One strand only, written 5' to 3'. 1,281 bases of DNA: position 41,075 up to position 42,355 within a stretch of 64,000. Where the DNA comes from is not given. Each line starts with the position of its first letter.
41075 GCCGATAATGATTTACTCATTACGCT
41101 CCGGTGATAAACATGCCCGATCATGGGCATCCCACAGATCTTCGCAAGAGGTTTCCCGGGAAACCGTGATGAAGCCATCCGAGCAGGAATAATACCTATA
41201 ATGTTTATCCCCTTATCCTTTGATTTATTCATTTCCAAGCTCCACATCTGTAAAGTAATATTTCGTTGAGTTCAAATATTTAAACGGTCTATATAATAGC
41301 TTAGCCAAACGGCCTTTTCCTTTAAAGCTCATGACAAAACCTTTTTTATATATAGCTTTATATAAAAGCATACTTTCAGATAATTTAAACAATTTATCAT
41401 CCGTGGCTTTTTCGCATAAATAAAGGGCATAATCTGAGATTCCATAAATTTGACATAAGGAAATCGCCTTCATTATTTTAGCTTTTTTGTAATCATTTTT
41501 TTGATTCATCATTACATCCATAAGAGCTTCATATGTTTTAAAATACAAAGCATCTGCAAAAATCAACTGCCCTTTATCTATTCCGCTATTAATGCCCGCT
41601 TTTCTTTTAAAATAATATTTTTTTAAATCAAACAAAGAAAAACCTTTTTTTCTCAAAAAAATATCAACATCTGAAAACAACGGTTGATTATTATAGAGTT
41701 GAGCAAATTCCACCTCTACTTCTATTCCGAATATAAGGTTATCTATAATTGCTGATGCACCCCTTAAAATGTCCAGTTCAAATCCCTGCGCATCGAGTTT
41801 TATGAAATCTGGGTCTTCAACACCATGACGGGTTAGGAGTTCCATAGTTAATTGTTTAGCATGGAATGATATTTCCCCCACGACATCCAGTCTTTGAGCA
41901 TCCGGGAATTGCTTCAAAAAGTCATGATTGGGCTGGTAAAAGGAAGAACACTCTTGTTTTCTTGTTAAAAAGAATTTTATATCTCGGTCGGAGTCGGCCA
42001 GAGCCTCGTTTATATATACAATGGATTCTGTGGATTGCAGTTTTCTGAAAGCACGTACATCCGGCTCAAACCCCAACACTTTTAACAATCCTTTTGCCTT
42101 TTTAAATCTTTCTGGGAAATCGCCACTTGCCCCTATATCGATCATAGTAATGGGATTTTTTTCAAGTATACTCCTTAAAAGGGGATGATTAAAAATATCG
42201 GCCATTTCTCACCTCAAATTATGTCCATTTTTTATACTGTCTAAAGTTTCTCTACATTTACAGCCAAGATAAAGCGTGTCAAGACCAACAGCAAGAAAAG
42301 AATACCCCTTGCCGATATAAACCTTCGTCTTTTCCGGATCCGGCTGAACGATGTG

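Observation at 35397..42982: Candidate non-canonical ulosonic-acid-like pathway built on a class II pyruvate aldolase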

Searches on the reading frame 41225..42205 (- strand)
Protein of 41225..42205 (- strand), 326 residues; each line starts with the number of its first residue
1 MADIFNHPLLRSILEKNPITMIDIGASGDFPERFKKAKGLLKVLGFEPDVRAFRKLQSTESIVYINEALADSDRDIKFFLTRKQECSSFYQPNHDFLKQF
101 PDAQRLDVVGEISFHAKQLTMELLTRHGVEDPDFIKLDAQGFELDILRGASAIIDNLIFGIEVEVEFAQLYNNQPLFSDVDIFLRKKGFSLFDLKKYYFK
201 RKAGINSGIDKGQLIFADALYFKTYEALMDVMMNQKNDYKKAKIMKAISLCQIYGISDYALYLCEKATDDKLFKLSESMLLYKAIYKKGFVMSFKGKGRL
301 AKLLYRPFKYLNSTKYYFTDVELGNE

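Call 3: search_protein_families(library=pfam, proteins=[window:41225-42205:-], max_evalue=0.01)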
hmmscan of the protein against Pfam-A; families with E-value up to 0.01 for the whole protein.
window:41225-42205:- (326 aa): 1 family
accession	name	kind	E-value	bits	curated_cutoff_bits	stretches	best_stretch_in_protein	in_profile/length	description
PF05050.19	Methyltransf_21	-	5.4e-16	59.6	22.7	1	29-190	11-172/173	Methyltransferase FkbM domain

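Call 4: search_protein_families(library=ncbifam, proteins=[window:41225-42205:-], max_evalue=0.01)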
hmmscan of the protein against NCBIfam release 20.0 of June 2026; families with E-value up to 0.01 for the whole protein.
window:41225-42205:- (326 aa): 1 family
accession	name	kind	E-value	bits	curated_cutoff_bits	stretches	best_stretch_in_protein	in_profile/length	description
TIGR01444.1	fkbM_fam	subfamily_domain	2.9e-15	56.9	37.7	1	20-165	1-142/143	FkbM family methyltransferase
